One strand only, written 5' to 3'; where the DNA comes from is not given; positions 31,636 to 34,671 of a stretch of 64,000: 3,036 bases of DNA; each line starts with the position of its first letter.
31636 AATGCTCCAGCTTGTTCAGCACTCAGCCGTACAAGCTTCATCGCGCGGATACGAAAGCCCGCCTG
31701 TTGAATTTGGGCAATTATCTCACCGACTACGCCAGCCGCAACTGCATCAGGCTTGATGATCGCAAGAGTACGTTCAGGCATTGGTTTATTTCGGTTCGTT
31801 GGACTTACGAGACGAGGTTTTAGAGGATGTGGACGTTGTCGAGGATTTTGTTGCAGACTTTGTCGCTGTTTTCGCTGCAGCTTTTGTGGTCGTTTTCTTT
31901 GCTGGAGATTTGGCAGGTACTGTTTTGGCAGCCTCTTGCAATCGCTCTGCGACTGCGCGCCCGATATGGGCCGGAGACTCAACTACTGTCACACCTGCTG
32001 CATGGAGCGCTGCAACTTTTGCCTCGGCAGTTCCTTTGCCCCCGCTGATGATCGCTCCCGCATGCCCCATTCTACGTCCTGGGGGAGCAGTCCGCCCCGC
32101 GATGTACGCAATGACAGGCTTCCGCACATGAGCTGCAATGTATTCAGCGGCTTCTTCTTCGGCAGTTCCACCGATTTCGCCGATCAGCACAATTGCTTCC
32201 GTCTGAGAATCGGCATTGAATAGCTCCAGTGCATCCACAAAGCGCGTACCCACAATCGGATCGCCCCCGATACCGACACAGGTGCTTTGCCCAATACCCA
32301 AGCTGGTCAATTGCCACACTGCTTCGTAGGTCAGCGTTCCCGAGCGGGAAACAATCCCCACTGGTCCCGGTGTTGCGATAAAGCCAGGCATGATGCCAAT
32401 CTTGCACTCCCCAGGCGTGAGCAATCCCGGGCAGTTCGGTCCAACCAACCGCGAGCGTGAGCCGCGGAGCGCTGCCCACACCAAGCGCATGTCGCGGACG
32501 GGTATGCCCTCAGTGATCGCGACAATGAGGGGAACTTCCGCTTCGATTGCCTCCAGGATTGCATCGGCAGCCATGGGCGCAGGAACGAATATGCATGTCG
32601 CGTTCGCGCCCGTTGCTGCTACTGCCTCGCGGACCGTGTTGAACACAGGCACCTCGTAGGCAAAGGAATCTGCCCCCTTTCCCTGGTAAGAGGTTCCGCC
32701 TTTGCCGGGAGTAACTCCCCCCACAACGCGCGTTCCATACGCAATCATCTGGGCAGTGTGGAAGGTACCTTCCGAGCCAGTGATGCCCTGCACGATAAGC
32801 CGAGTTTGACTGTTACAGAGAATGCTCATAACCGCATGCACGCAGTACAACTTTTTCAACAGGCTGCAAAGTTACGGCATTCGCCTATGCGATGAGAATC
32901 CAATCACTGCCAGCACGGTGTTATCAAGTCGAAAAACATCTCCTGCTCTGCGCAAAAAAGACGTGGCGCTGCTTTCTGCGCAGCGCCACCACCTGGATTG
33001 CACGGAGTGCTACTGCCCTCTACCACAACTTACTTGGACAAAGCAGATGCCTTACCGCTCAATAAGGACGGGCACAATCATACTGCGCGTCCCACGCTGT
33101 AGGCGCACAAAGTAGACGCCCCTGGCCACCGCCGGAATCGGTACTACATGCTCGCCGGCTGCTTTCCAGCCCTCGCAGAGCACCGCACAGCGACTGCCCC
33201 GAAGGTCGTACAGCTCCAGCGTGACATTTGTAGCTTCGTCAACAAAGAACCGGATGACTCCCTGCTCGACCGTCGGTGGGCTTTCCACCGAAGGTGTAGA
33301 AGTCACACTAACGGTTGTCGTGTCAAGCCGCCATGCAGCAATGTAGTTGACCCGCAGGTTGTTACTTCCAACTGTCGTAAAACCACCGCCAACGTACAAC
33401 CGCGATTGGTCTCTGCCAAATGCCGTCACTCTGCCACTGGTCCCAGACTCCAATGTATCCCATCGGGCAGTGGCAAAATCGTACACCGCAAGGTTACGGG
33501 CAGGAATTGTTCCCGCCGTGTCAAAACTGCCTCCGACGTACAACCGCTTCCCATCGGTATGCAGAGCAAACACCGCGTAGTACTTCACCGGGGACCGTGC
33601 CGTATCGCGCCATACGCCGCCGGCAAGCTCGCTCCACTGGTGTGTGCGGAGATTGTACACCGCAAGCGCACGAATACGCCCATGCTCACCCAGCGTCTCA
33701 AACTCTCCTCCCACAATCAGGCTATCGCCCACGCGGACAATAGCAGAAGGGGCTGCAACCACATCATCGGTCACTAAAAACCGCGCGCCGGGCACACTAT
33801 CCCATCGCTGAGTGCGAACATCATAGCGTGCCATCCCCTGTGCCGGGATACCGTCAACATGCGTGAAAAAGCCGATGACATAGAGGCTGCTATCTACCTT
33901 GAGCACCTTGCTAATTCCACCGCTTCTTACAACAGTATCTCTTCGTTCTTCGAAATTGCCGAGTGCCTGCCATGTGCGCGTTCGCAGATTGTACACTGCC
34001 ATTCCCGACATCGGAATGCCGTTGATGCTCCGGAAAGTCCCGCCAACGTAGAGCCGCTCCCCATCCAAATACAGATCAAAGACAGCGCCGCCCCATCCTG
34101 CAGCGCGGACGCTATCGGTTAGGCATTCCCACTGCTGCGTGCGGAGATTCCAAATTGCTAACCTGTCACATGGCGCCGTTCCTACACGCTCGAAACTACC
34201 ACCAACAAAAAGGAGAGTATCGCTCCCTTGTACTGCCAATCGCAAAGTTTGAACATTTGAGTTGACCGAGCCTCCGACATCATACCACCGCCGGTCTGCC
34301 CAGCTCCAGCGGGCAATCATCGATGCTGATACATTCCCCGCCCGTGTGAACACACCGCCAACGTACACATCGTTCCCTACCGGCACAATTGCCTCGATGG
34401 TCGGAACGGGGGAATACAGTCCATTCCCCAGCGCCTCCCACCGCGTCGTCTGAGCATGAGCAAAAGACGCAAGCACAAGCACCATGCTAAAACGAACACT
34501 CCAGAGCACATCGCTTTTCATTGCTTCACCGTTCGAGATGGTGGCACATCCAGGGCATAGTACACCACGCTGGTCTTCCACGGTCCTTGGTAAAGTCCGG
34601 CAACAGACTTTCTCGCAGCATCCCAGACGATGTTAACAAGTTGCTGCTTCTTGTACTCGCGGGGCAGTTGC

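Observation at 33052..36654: Self-contained secreted cassette: 4-Cys microprotein, redox-dead thioredoxin/propeller protein and T9SS propeller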

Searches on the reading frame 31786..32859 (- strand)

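Call 3: search_protein_families(library=pfam, proteins=[window:31786-32859:-], max_evalue=1)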
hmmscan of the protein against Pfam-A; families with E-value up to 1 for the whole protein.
window:31786-32859:- (357 aa): 3 families
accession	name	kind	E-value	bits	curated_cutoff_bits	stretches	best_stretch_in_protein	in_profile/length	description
PF00549.24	Ligase_CoA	-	1e-26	94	24.5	1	170-290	1-127/128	CoA-ligase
PF02629.25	CoA_binding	-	2e-24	86.6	22.3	1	17-118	2-97/97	CoA binding domain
PF13607.11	Succ_CoA_lig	-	5.8e-13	49.2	27.4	1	164-297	1-129/138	Succinyl-CoA ligase like flavodoxin domain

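Call 4: search_protein_families(library=ncbifam, proteins=[window:31786-32859:-], max_evalue=1)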
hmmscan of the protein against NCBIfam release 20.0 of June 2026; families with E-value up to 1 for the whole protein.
window:31786-32859:- (357 aa): 7 families
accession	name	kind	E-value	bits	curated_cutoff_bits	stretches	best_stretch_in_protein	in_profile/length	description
NF004230.0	PRK05678.1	equivalog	2.6e-136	453.5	336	1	11-308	1-289/291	succinate--CoA ligase subunit alpha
TIGR01019.1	sucCoAalpha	subfamily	1.3e-135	451.3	353.2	1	14-306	2-285/286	succinate--CoA ligase subunit alpha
TIGR02717.1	AcCoA-syn-alpha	equivalog_domain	6.3e-17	61.4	567.15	1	85-296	65-277/447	acetate--CoA ligase alpha subunit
NF045493.1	HydDutCoALig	equivalog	8.1e-09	34.6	1300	1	137-293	124-279/698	4-hydroxybutyrate--CoA ligase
NF045494.1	AcCoALig_Archglob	equivalog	2.1e-08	33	1200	1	88-299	285-494/665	acetate--CoA ligase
NF004760.0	PRK06091.1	subfamily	2.2e-08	33.1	433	1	81-258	114-291/555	acyl-CoA synthetase FdrA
NF009199.0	PRK12547.1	subfamily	0.12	11.8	219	1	207-241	106-138/184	RNA polymerase sigma factor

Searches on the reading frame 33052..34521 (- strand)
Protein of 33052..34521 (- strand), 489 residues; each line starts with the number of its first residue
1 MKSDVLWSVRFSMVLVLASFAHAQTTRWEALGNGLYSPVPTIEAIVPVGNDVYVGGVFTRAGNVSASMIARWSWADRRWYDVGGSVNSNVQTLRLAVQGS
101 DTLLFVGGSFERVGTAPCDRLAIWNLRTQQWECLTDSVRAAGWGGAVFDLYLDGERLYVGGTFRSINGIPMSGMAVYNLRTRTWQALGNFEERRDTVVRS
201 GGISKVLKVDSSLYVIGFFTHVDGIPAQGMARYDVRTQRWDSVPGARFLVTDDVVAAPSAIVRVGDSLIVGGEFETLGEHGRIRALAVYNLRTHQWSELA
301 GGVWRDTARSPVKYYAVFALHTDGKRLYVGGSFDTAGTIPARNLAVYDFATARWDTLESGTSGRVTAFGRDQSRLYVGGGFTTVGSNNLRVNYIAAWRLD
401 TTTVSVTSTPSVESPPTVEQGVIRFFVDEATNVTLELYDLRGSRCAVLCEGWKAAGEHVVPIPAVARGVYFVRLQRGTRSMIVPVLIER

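Call 3: search_protein_families(library=pfam, proteins=[window:33052-34521:-], max_evalue=1)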
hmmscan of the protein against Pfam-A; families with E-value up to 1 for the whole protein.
window:33052-34521:- (489 aa): 12 families
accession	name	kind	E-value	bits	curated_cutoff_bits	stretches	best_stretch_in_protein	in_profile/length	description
PF12768.13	Rax2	-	1.2e-34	120.3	28.8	4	286-405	1-113/254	Rax2 C-terminal beta propeller domain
PF13964.12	Kelch_6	-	5.2e-17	61.6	25.3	3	152-193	9-49/50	Kelch motif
PF24681.1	Kelch_KLHDC2_KLHL20_DRC7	-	3e-16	59.9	50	2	207-416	5-201/221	KLHDC2/KLHL20/DRC7 Kelch-repeats domain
PF24981.1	Beta-prop_ATRN-LZTR1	-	1.9e-14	54.1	50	2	63-333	11-280/289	Attractin/LZTR1 beta-propeller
PF25210.1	Kelch_FKB95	-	1e-10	42.2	70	2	154-251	42-131/268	FKB95, Kelch-repeats domain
PF01344.31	Kelch_1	-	2.7e-07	30.4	20.1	0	288-300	31-43/46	Kelch motif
PF17164.10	DUF5122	-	2.4e-06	28.1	27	0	212-234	5-27/36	Domain of unknown function (DUF5122) beta-propeller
PF07646.21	Kelch_2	-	8.4e-06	26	21.3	0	264-300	10-45/48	Kelch motif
PF13418.12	Kelch_4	-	1.9e-05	25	21.6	0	100-136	12-46/49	Galactose oxidase, central domain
PF13415.12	Kelch_3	-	3.3e-05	24.4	22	1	324-365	1-41/48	Galactose oxidase, central domain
PF18962.6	Por_Secre_tail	-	0.074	13.8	27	1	423-481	12-69/75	Secretion system C-terminal sorting domain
PF25440.1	Beta-prop_RIC1_2nd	-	0.55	10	150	0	172-201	61-90/335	RIC1 second beta propeller domain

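Call 4: search_protein_families(library=ncbifam, proteins=[window:33052-34521:-], max_evalue=1)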
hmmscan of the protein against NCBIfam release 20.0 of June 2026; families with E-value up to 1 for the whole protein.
window:33052-34521:- (489 aa): 2 families
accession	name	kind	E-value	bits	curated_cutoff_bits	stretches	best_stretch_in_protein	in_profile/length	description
TIGR03548.1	mutarot_permut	subfamily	9.3e-05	21.7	243.2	1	151-267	121-224/323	cyclically-permuted mutarotase family protein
TIGR04183.1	Por_Secre_tail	domain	0.00057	19.8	23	1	416-480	5-64/72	T9SS type A sorting domain-containing protein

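Call 72: search_solved_structures(query=A6, max_evalue=0.001)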
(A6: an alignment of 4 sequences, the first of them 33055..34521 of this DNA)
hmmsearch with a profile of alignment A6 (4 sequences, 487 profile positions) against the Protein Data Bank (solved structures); distinct sequences matched with E-value up to 0.001: 1.
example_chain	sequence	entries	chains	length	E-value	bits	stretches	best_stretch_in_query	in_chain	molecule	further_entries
9d8p_A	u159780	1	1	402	3.9e-05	26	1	71-297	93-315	Kelch domain-containing protein 10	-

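Call 82: search_protein_families(library=padloc, proteins=[window:33052-34521:-], max_evalue=0.1)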
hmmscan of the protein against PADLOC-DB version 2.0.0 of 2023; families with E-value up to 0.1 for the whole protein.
window:33052-34521:- (489 aa): 0 families

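Call 83: search_protein_families(library=phrogs, proteins=[window:33052-34521:-], max_evalue=0.1)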
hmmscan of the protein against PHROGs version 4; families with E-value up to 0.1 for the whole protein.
window:33052-34521:- (489 aa): 3 families
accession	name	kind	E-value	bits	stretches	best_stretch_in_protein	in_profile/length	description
phrog_5490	-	unknown function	1.4e-27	97.6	2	34-233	125-325/382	-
phrog_16120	-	head and packaging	3.3e-07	30.6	2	84-296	284-472/511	virion structural protein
phrog_12615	-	unknown function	4.7e-07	30.3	1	280-386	106-200/290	-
